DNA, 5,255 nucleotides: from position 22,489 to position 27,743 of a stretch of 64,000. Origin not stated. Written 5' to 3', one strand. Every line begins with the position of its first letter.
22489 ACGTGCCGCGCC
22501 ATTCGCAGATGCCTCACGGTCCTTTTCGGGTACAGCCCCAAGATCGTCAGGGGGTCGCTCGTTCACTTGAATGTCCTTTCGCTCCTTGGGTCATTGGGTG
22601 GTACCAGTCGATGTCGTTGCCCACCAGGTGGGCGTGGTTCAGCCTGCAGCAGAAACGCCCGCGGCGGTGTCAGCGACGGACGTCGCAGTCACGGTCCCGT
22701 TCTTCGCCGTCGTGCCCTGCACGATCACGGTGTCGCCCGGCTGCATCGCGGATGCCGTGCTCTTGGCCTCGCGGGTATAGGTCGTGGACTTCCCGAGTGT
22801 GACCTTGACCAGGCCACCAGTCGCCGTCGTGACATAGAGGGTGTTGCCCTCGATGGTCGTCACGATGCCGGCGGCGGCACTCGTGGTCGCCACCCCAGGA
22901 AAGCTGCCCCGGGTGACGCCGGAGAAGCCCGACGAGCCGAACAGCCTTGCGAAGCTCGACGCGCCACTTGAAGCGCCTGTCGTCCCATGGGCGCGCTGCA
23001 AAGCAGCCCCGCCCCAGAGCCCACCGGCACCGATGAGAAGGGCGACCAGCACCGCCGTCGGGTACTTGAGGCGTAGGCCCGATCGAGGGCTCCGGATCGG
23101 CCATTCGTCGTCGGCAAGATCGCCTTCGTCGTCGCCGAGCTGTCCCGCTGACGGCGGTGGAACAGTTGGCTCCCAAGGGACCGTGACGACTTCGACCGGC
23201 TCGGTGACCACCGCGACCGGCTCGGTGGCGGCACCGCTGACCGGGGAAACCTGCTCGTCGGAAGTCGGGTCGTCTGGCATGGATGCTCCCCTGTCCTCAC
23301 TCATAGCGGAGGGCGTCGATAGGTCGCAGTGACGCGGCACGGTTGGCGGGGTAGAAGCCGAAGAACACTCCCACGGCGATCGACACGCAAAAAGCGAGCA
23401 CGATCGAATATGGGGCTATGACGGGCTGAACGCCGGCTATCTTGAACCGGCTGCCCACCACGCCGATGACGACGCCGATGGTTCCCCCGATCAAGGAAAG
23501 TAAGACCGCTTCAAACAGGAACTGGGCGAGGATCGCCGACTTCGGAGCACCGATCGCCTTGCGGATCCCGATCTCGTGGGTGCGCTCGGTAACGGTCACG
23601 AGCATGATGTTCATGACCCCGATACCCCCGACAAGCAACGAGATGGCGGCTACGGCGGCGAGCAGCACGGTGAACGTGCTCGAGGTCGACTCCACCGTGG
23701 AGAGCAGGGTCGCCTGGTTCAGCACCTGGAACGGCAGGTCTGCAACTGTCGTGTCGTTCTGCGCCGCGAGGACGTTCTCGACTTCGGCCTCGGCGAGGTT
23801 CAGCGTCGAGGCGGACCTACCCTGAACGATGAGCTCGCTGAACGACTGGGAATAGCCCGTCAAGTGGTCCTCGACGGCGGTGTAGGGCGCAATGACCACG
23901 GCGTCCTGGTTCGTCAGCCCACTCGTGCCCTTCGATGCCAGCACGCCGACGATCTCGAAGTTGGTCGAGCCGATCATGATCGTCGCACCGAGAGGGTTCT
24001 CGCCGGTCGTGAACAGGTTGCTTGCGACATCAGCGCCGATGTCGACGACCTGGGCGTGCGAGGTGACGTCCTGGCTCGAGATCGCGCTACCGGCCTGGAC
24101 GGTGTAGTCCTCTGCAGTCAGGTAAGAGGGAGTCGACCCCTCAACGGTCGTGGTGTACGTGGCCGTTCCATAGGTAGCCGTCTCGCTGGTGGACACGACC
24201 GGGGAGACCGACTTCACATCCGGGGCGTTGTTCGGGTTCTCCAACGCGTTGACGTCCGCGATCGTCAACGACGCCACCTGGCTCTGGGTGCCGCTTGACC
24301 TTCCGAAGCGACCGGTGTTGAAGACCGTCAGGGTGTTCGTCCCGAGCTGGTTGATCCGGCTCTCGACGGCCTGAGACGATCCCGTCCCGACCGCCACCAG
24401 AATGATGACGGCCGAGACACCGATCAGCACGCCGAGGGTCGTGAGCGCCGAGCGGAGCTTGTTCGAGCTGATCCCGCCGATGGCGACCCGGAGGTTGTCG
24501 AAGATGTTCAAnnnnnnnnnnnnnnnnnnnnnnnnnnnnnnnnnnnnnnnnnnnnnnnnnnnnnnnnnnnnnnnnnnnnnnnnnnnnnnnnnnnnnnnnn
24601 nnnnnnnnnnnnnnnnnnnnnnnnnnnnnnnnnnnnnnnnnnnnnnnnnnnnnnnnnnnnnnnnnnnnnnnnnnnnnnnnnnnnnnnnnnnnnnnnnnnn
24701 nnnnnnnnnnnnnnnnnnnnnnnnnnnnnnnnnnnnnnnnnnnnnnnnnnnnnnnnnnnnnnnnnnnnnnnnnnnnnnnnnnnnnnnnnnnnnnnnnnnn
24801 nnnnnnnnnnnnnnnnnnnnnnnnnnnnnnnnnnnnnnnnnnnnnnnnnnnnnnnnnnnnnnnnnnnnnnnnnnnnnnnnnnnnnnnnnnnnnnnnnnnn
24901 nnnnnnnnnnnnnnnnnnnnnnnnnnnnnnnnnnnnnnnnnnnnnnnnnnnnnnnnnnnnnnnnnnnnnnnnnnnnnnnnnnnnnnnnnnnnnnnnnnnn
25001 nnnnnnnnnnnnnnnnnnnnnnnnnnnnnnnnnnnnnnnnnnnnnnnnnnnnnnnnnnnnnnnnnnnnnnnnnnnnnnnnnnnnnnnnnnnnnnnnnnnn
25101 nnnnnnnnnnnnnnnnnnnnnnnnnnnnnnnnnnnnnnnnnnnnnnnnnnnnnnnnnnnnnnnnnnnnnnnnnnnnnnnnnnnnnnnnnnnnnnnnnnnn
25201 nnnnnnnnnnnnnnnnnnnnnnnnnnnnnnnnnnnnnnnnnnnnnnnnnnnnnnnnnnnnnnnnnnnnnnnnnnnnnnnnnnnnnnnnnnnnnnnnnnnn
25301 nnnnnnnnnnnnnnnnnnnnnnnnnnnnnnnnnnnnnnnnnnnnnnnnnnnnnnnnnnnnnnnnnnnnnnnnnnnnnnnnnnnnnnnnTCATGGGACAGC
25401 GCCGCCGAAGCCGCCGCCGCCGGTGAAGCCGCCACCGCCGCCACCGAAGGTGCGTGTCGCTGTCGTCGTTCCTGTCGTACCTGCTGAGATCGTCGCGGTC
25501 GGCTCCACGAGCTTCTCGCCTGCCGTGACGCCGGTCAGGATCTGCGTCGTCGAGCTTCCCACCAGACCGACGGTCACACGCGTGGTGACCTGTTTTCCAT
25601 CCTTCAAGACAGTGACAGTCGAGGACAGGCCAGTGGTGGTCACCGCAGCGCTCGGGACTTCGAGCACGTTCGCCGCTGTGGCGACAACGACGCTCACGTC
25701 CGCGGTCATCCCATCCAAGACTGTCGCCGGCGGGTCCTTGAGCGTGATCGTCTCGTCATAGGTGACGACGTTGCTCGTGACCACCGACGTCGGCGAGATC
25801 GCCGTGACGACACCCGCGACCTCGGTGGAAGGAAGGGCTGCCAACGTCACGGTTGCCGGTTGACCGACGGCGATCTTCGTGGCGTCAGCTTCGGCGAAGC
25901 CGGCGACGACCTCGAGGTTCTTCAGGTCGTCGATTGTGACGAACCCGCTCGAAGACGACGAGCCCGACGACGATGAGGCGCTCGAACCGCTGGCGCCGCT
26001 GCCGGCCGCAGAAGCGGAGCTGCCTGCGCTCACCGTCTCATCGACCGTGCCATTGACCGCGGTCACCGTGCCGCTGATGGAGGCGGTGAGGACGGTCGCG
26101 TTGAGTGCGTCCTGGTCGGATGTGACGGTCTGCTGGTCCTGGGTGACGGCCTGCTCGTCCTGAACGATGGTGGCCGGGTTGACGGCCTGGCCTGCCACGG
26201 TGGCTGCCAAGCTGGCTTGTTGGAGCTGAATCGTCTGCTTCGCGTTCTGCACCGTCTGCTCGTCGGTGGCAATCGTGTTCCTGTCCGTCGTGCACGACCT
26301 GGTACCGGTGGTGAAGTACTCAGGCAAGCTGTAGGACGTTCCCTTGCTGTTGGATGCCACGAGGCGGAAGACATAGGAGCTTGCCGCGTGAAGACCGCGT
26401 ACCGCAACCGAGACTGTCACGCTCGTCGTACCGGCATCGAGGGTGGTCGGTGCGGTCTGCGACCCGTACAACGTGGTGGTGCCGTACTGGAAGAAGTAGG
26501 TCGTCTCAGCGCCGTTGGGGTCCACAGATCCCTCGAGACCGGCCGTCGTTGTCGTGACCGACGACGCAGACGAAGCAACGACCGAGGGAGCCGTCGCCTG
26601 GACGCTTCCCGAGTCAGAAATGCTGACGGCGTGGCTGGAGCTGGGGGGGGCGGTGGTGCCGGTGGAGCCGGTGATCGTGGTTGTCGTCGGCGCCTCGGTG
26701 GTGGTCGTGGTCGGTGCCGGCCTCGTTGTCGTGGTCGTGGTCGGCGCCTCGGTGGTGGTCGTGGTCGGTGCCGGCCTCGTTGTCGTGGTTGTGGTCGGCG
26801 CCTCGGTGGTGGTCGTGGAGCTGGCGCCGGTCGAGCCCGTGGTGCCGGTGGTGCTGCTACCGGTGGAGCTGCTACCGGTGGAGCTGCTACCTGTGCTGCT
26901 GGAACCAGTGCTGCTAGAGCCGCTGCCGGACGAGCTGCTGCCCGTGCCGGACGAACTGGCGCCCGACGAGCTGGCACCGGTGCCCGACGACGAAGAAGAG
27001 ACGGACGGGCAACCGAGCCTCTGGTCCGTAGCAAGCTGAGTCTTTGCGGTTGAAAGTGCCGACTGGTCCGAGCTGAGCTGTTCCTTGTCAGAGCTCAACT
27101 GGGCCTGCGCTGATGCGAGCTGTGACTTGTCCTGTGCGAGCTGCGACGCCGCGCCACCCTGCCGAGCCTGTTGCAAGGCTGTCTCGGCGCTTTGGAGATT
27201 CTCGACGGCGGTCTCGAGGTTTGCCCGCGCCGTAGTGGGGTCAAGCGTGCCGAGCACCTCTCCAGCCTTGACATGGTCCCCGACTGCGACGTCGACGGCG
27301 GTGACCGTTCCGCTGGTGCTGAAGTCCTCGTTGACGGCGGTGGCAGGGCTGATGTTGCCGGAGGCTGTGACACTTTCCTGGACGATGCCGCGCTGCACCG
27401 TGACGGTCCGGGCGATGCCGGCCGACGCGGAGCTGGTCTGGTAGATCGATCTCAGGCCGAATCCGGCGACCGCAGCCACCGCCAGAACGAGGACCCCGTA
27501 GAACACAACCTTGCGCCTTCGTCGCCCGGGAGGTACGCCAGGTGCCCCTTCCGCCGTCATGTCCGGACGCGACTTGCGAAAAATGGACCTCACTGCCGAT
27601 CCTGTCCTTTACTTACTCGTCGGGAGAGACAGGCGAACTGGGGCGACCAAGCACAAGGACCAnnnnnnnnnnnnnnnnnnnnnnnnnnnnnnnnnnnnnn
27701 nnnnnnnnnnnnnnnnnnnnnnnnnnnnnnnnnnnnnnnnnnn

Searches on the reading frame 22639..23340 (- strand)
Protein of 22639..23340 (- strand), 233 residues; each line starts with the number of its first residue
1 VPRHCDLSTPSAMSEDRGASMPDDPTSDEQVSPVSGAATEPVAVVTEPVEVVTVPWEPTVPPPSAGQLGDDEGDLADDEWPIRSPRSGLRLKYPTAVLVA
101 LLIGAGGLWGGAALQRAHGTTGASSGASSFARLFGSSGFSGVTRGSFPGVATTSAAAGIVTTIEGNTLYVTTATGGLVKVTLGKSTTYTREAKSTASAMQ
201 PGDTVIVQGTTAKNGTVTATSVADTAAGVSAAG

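Call 7: search_protein_families(library=pfam, proteins=[window:22639-23340:-], max_evalue=0.001)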
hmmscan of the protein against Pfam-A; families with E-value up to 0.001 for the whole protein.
window:22639-23340:- (233 aa): 1 family
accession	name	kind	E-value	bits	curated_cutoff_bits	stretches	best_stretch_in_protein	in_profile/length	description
PF18914.6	DUF5666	-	5.7e-05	23.7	27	1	158-222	2-59/60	Domain of unknown function (DUF5666)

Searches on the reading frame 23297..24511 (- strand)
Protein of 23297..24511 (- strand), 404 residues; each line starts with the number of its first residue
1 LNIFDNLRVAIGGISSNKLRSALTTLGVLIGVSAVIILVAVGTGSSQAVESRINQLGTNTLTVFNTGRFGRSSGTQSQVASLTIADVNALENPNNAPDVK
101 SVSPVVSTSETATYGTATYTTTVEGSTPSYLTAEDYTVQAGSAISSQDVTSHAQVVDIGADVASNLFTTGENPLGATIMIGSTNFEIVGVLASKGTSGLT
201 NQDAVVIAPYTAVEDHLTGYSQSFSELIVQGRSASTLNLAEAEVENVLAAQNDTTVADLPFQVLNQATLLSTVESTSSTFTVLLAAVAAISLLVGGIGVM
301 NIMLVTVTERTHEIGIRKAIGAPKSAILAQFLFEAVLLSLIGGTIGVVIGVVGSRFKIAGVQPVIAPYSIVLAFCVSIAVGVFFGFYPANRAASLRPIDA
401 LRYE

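Call 7: search_protein_families(library=pfam, proteins=[window:23297-24511:-], max_evalue=0.001)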
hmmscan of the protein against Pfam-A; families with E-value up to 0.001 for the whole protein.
window:23297-24511:- (404 aa): 2 families
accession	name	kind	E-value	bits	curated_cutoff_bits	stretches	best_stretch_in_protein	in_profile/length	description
PF12704.14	MacB_PCD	-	1.3e-38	133.8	27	1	21-246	1-206/207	MacB-like periplasmic core domain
PF02687.27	FtsX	-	9e-19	68.1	25.5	1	286-395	2-118/120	FtsX-like permease C-terminal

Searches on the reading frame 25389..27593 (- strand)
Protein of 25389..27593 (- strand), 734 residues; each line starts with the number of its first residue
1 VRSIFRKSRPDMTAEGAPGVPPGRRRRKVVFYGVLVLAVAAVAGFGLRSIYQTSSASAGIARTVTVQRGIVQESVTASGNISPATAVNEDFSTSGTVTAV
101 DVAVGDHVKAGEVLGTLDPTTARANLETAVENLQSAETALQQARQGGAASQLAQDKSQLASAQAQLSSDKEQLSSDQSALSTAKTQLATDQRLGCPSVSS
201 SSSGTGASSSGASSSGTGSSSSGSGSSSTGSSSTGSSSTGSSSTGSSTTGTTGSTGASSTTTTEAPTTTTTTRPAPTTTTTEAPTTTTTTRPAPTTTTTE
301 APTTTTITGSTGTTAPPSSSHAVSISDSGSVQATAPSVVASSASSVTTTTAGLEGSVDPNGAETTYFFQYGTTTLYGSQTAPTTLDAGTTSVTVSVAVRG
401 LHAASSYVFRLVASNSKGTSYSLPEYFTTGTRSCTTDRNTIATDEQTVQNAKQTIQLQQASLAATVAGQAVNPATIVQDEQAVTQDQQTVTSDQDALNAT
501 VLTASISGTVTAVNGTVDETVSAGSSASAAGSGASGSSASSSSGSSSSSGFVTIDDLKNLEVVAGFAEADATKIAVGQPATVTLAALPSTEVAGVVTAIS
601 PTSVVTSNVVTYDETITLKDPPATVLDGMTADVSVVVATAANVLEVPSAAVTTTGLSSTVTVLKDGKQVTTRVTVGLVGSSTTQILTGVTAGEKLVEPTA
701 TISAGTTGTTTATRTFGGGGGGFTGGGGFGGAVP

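Call 7: search_protein_families(library=pfam, proteins=[window:25389-27593:-], max_evalue=0.001)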
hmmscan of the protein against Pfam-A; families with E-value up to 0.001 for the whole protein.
window:25389-27593:- (734 aa): 3 families
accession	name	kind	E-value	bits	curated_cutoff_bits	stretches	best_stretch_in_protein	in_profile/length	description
PF16576.10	HlyD_D23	-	3.9e-08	33.3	30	1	549-603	134-188/214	Barrel-sandwich domain of CusB or HlyD membrane-fusion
PF13437.12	HlyD_3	-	2.9e-07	31.6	22.2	1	553-621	29-96/106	HlyD family secretion protein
PF13533.13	Biotin_lipoyl_2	-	2.9e-07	30.6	29.8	1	92-118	6-32/32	Biotin-lipoyl like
